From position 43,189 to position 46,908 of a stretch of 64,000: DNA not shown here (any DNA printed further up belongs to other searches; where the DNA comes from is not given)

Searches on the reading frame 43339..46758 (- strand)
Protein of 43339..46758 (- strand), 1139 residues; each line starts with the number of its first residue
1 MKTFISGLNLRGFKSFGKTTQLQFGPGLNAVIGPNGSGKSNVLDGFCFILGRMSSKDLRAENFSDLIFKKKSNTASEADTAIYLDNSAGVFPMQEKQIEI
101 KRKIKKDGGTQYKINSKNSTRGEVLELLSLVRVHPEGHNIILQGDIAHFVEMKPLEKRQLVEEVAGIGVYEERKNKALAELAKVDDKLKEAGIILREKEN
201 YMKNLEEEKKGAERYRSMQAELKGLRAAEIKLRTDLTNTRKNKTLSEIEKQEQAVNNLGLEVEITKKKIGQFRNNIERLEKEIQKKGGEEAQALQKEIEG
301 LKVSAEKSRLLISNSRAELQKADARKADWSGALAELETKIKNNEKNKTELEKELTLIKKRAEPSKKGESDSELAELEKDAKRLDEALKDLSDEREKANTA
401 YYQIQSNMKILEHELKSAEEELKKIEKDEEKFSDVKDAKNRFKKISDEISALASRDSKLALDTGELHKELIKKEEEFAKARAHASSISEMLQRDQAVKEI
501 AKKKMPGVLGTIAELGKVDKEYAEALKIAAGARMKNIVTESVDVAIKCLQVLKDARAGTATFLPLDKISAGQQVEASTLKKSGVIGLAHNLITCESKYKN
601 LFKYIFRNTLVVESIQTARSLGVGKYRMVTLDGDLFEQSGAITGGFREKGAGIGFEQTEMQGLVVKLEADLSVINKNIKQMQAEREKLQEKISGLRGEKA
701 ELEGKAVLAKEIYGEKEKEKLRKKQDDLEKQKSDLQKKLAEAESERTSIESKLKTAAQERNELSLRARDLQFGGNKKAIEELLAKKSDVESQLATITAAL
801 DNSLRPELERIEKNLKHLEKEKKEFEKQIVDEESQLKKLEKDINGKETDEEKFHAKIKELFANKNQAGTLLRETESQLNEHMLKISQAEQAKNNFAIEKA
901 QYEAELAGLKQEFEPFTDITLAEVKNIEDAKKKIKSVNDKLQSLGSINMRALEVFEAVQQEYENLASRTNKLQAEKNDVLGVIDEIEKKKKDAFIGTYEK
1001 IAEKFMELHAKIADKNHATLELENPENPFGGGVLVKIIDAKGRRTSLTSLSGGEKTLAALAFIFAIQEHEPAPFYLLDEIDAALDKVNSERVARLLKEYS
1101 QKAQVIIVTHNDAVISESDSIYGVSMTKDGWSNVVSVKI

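Call 10: search_protein_families(library=pfam, proteins=[window:43339-46758:-], max_evalue=0.01)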
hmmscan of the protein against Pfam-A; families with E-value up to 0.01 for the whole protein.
window:43339-46758:- (1139 aa): 6 families
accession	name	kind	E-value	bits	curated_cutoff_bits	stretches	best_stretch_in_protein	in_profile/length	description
PF02463.25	SMC_N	-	3.5e-50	170.9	40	1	5-1132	2-219/220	RecF/RecN/SMC N terminal domain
PF06470.18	SMC_hinge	-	7.1e-30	104.2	22.5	1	506-621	2-115/116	SMC proteins Flexible Hinge Domain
PF13304.12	AAA_21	-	9.4e-15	55.9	27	2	961-1115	220-303/304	AAA domain, putative AbiEii toxin, Type IV TA system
PF13476.12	AAA_23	-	6.3e-12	47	27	1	8-245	2-177/201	AAA domain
PF25014.1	NET2A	-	0.00021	21.6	33.1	1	664-755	141-234/235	NET2A-like domain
PF13555.12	AAA_29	-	0.002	18.3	27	1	15-50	11-46/61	P-loop containing region of AAA domain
